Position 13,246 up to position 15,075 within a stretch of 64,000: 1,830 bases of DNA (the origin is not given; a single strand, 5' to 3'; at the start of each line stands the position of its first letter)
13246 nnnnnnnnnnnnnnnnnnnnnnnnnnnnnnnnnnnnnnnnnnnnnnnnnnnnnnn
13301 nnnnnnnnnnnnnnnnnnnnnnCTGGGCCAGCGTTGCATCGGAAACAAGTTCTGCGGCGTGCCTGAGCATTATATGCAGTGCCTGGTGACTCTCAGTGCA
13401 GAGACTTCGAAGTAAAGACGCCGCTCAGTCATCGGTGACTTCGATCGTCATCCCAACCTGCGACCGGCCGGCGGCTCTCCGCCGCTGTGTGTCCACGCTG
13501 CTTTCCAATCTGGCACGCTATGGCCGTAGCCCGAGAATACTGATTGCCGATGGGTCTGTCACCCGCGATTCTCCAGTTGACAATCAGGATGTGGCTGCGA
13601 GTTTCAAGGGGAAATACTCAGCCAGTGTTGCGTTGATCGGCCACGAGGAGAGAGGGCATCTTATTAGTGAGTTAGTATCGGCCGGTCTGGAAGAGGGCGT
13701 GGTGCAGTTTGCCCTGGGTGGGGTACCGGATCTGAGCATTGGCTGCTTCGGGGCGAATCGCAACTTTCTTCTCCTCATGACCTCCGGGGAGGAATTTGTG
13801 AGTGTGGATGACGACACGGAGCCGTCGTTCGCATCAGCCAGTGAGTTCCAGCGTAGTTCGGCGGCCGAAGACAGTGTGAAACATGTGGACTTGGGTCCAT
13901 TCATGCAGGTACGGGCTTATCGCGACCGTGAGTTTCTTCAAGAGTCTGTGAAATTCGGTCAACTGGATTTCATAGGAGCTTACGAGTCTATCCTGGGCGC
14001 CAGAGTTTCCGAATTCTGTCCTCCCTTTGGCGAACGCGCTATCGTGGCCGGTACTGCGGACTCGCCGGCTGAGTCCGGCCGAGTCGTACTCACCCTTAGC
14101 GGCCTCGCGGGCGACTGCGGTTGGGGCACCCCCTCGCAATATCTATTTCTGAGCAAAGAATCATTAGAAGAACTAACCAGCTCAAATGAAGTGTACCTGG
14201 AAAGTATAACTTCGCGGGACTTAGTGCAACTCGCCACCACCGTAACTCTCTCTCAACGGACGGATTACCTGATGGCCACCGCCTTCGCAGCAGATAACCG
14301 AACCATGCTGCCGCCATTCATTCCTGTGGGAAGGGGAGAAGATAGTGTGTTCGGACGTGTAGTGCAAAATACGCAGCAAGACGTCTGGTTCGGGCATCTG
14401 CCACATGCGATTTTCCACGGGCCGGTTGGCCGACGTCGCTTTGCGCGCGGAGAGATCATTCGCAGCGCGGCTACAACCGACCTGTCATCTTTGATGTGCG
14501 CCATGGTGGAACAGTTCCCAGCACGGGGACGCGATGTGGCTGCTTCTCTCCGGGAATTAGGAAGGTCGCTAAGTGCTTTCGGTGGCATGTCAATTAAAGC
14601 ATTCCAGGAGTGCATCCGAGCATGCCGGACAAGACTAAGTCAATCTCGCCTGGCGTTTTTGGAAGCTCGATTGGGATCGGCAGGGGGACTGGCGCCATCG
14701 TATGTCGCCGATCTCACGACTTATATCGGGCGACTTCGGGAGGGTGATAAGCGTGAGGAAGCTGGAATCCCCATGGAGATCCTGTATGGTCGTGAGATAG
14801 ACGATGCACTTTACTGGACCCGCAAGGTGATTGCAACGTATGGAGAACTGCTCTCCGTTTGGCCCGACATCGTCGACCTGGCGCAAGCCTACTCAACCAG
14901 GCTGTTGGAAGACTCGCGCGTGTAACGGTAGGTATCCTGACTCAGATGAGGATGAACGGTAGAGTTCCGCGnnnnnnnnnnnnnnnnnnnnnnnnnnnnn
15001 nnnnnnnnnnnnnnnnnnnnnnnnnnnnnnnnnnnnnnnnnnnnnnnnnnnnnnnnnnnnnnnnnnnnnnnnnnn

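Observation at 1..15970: Orphan NRPS / FkbH / carrier protein / 2x glycosyltransferase / B12-type radical SAM locus with a MacB(DevBCA)-type tripartite exporter: candidate pathway for a small glycosylated glycine-glycerate (lipo)conjugate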

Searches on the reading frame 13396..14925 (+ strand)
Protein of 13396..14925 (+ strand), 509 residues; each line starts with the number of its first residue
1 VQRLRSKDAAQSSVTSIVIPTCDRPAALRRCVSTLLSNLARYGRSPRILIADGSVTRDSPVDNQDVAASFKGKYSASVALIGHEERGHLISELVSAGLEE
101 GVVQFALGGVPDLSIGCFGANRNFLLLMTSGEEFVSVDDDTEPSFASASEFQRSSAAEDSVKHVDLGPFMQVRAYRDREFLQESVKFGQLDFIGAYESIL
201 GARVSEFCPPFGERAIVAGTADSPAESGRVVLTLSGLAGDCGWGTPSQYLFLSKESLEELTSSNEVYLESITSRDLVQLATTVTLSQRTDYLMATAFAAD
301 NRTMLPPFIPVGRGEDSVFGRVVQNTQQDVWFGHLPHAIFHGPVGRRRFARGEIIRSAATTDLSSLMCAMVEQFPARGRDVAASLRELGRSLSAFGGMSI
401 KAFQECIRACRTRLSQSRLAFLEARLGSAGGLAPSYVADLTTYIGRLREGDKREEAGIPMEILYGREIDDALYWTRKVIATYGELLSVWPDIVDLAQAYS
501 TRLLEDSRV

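Call 3: search_protein_families(library=pfam, proteins=[window:13396-14925:+], max_evalue=0.01)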
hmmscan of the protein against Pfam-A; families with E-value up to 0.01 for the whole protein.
window:13396-14925:+ (509 aa): 1 family
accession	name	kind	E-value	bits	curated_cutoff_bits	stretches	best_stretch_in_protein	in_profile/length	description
PF00535.33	Glycos_transf_2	-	0.00033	21.1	23.3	1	16-67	1-49/168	Glycosyl transferase family 2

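Call 4: search_protein_families(library=ncbifam, proteins=[window:13396-14925:+], max_evalue=0.001)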
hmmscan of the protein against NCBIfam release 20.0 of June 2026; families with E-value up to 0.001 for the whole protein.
window:13396-14925:+ (509 aa): 1 family
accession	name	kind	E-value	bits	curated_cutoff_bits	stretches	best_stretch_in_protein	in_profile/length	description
TIGR04440.1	glyco_TIGR04440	domain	0.0007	19.4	70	0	16-58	3-41/215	TIGR00180 family glycosyltransferase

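Call 14: find_homologous_proteins(query=window:13396-14925:+, max_evalue=0.00001)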
Query window:13396-14925:+ (509 aa): 27 proteins with E <= 0.00001 among 8000 candidates.
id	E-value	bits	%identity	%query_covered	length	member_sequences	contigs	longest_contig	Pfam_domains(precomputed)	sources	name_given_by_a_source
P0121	0.0e+0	1071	97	97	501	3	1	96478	-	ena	-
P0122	7.0e-290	980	90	97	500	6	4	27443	-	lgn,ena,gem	-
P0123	3.9e-282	954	86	100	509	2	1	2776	-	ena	-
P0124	3.4e-267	905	82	97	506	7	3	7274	-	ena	-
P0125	3.2e-204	697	65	98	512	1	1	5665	-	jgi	jgi:hypothetical protein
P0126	3.2e-199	681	67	92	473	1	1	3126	-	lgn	-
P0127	1.9e-181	622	63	95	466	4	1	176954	-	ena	-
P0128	2.8e-160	553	67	75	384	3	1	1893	-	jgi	jgi:hypothetical protein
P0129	2.4e-148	513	51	95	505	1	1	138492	-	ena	-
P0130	1.7e-125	438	49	88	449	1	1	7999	-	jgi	jgi:hypothetical protein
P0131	4.8e-112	393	41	94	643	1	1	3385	PF00550.32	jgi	jgi:acyl carrier protein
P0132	4.5e-101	357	38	95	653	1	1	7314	PF00550.32,PF00535.33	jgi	jgi:hypothetical protein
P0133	4.9e-70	255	32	94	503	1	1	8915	-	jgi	jgi:hypothetical protein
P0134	8.5e-69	251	32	96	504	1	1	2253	-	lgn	-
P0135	5.7e-68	248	31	95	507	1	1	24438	-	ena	-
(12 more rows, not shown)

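Call 15: search_solved_structures(query=window:13396-14925:+, max_evalue=10)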
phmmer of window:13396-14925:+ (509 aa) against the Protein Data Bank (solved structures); distinct sequences matched with E-value up to 10: 0.
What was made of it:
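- There is no PDB sequence hit (call 15).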

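Call 19: find_encoding_contigs(protein=P0121, flank=10000, max_places=2)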
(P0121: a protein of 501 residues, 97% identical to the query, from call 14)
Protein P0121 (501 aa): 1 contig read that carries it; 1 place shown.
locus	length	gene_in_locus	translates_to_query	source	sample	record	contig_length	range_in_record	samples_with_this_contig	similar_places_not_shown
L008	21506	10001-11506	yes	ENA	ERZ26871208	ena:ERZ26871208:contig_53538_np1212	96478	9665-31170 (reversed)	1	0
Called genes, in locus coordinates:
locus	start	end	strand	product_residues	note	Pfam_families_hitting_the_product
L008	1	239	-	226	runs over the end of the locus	-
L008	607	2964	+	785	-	PF02310:B12-binding (weak), PF04055:Radical_SAM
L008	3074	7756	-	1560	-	PF00668:Condensation, PF00501:AMP-binding, PF13193:AMP-binding_C, PF00550:PP-binding, PF00668:Condensation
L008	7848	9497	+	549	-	-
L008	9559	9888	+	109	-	PF00550:PP-binding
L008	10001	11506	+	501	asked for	-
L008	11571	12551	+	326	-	PF00535:Glycos_transf_2, PF13641:Glyco_tranf_2_3, PF10111:Glyco_tranf_2_2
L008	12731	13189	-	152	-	-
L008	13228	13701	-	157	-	PF04542:Sigma70_r2, PF08281:Sigma70_r4_2, PF04545:Sigma70_r4 (weak)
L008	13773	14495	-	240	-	PF02517:Rce1-like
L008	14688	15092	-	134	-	PF13669:Glyoxalase_4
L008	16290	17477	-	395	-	PF00756:Esterase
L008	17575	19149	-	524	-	PF22848:ASD1_dom, PF06964:Alpha-L-AF_C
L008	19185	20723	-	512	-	PF07519:Tannase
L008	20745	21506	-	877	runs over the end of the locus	PF00933:Glyco_hydro_3, PF01915:Glyco_hydro_3_C, PF07691:PA14, PF14310:Fn3-like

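Call 20: find_encoding_contigs(protein=P0122, flank=10000, max_places=3)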
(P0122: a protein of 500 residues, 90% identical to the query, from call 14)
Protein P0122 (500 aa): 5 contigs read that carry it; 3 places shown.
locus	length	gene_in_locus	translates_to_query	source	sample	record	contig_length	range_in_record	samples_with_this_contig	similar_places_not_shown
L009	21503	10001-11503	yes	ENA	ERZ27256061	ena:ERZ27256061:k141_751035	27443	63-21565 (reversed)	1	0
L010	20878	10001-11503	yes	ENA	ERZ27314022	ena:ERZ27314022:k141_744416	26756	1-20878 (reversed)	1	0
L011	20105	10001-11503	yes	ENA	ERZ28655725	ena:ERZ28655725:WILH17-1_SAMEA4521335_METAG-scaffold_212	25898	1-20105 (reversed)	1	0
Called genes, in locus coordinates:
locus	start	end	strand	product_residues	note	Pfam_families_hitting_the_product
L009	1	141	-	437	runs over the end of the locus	PF25973:BSH_CzcB, PF25954:Beta-barrel_RND_2, PF25989:YknX_C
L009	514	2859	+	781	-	PF02310:B12-binding (faint), PF04055:Radical_SAM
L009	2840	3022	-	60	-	-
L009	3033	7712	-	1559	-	PF00668:Condensation, PF00501:AMP-binding, PF13193:AMP-binding_C, PF00550:PP-binding, PF00668:Condensation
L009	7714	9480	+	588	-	-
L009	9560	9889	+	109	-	PF00550:PP-binding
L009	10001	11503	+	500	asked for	-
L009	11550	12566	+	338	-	PF00535:Glycos_transf_2, PF13641:Glyco_tranf_2_3, PF10111:Glyco_tranf_2_2 (weak)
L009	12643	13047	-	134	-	PF13669:Glyoxalase_4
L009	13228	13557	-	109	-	-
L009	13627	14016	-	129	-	PF01152:Bac_globin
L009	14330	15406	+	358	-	PF00165:HTH_AraC, PF12833:HTH_18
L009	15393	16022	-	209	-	PF00072:Response_reg, PF00196:GerE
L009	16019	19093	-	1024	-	PF07494:Reg_prop (faint), PF16819:DUF5074 (faint), PF07495:Y_Y_Y, PF07730:HisKA_3, PF02518:HATPase_c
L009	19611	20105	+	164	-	PF03625:DUF302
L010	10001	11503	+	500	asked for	-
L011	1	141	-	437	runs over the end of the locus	PF25973:BSH_CzcB, PF25954:Beta-barrel_RND_2, PF25989:YknX_C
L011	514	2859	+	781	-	PF02310:B12-binding (faint), PF04055:Radical_SAM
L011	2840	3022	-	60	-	-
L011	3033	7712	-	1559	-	PF00668:Condensation, PF00501:AMP-binding, PF13193:AMP-binding_C, PF00550:PP-binding, PF00668:Condensation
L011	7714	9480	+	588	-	-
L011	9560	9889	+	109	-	PF00550:PP-binding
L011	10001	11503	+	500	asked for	-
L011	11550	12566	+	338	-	PF00535:Glycos_transf_2, PF13641:Glyco_tranf_2_3, PF10111:Glyco_tranf_2_2 (weak)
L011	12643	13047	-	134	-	PF13669:Glyoxalase_4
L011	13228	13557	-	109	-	-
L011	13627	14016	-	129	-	PF01152:Bac_globin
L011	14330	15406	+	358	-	PF00165:HTH_AraC, PF12833:HTH_18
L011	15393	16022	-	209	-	PF00072:Response_reg, PF00196:GerE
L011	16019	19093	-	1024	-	PF07494:Reg_prop (faint), PF16819:DUF5074 (faint), PF07495:Y_Y_Y, PF07730:HisKA_3, PF02518:HATPase_c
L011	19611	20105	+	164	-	PF03625:DUF302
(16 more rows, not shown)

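Call 24: find_related_loci(query=A2, collection=genome_contigs, flank=10000)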
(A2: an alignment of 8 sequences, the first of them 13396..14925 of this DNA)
Query A2 (509 aa) in genome_contigs; peptide patterns used: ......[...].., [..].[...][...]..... (x = any residue, [..] = any of these).
178 stretches matched a pattern; 22 encode a relative of the query (tblastn E <= 1e-3); 22 distinct loci.
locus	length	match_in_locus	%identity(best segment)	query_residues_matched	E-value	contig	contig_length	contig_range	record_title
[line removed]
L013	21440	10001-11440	37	13-496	3e-88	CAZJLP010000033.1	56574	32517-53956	MAG TPA_asm: uncultured Opitutaceae bacterium isolate binchicken_co174_45 genome assembly, contig: NODE_107_length_56574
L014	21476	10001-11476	34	10-498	7e-83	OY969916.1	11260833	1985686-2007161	MAG: uncultured Chloroflexia bacterium isolate MFD01916.bin.3.39 genome assembly, chromosome: 1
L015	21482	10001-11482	33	5-497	6e-82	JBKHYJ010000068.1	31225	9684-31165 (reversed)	MAG: Blastocatellia bacterium isolate NC_bin.3.orig k127_409202, whole genome shotgun sequence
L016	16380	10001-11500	31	7-497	3e-72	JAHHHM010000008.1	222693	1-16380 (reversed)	MAG: Microcoleus vaginatus WJT46-NPBG5 scaffold_86_c1, whole genome shotgun sequence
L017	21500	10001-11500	32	12-502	2e-71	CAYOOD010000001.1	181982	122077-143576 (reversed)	MAG TPA_asm: uncultured bacterium isolate binchicken_co135_64 genome assembly, contig: NODE_158_length_181982_cov_25.926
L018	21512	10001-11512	29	9-502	9e-69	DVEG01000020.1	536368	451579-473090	MAG TPA_asm: Oscillatoriaceae cyanobacterium M7585_C2015_266 k141_356184_length_536368_cov_75.1390, whole genome shotgun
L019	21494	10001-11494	31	9-497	1e-65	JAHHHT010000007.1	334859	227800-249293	MAG: Oscillatoria princeps RMCB-10 scaffold_40_c1, whole genome shotgun sequence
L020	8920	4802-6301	31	5-497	3e-65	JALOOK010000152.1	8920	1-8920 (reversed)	MAG: Oscillatoria sp. Prado101 scaffold_9240, whole genome shotgun sequence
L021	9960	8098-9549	32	14-502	4e-65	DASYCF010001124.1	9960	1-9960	MAG TPA_asm: Byssovorax sp. isolate SMAG_U4926 k141_1122837, whole genome shotgun sequence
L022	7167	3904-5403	30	7-497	2e-64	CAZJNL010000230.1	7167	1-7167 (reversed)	MAG TPA_asm: uncultured Oscillatoria sp. isolate SRP220891_co5_255 genome assembly, contig: NODE_9044_length_7167_cov_6.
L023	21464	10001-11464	31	13-497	1e-63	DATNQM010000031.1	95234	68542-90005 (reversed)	MAG TPA_asm: Halomicronema sp. isolate SMAG_U16507 k141_299889, whole genome shotgun sequence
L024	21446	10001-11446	31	12-493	9e-59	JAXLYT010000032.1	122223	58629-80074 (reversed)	MAG: Byssovorax sp. isolate STL-MYX20 C2.183.fa-32, whole genome shotgun sequence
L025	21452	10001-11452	29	7-497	3e-58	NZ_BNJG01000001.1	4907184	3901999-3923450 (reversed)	Ktedonobacter robiniae strain SOSP1-30 sequence1, whole genome shotgun sequence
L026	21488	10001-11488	28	14-502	8e-58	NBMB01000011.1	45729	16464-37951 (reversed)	MAG: Candidatus Cloacimonetes bacterium 4572_55 ex4572_55_scaffold_57, whole genome shotgun sequence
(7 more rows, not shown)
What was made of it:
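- Tried and rejected: It was repeated with 8 sequences (call 24).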

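Call 26: predict_structure(alignment_id=A1)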
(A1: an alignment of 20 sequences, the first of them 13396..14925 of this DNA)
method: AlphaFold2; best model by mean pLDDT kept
length: 509 residues; sequences in the alignment: 20
mean_pLDDT: 85.8   pTM: 0.88
mean pLDDT of the five models: 85.8, 85.5, 84.4, 84.2, 83.7
residues with pLDDT >= 90: 303; 70-90: 147; 50-70: 22; < 50: 37
segments of 3 or more residues with pLDDT < 50: 1-9, 155-166, 209-215, 217-224
pLDDT, mean of each block of 10 residues (from residue 1): 38 89 92 94 93 89 90 84 91 96 95 88 95 94 87 43 48 89 89 92 71 44 63 93 89 87 92 91 83 88 94 92 90 91 82 89 94 82 95 95 95 91 87 93 94 91 94 96 98 90 61
secondary structure, 60 per line:
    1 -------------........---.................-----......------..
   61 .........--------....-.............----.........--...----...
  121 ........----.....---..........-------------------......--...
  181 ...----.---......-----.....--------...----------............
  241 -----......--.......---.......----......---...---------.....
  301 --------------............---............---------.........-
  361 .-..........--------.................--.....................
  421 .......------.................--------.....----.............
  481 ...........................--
elements in order: E14-21 H25-41 E47-52 H59-69 E78-81 H83-95 H100-108 H118-128 E133-137 E141-147 E170-175 H178-183 H192-197 H204-207 E216-218 E229-240 H246-251 H254-260 H264-270 E275-280 E284-286 E296-300 H315-326 E330-341 H351-359 H363-372 H381-397 H400-427 H434-450 H460-463 H468-507

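Call 29: fold_search(model_id=the predicted structure, library=pdb)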
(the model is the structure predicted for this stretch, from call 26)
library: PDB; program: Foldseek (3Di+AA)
matches with E <= 10: 1148; with E <= 0.001: 6
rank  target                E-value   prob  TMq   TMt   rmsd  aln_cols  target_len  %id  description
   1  6h1j_B                1.8e-04  1.00  0.29  0.43  13.9       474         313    9  TarP native (released 2018-09-26)
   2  6h21_B                6.1e-04  1.00  0.29  0.44  13.8       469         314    9  TarP-UDP-GlcNAc-Mn (released 2018-09-26)
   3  6h1j_A                6.8e-04  1.00  0.30  0.45  12.6       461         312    9  TarP native (released 2018-09-26)
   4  4fix_A                7.5e-04  0.94  0.26  0.22  15.9       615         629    9  Crystal Structure of GlfT2 (released 2012-06-20)
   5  6h4f_E                8.8e-04  1.00  0.32  0.47  13.4       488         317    9  TarP-3RboP (released 2018-09-26)
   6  6h4m_A                9.3e-04  1.00  0.29  0.43  12.6       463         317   10  TarP-UDP-GlcNAc-3RboP (released 2018-09-26)
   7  4fiy_A                1.0e-03  0.92  0.27  0.23  16.3       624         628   10  Crystal Structure of GlfT2 Complexed with UDP (released 2012-06-20)
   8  7sp8_A                1.1e-03  0.99  0.31  0.32  15.7       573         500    7  Chlorella virus Hyaluronan Synthase bound to UDP-GlcNAc (released 2022-04-06)
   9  8hcy_A                1.1e-03  0.82  0.19  0.20  17.7       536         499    8  Legionella glycosyltransferase (released 2023-11-08)
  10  2z87_B                1.3e-03  1.00  0.30  0.26   9.6       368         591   10  Crystal structure of chondroitin polymerase from Escherichia coli strain K4 (K4CP) complexed with UDP-GalNAc and UDP (released 2008-09-16)
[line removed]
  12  6h4m_H                1.7e-03  0.99  0.30  0.44  12.8       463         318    9  TarP-UDP-GlcNAc-3RboP (released 2018-09-26)
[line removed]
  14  8bz5_C                2.2e-03  0.99  0.29  0.25  17.2       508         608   12  Crystal structure of the L. monocytogenes RmlT in complex with HEPES (released 2023-12-27)
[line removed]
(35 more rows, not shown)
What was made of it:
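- On GT-A fold nucleotide-sugar glycosyltransferases (p509): All Foldseek hits with E<1e-3 are GT-A enzymes, but TM is 0.29-0.33 (query) and 0.43-0.47 (target) (call 29).
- Every fold hit with E<1e-3 is a glycosyltransferase (call 29). MpgS and GpgS (glycosyl-3-phosphoglycerate synthases) appear among the weaker fold hits (call 29).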
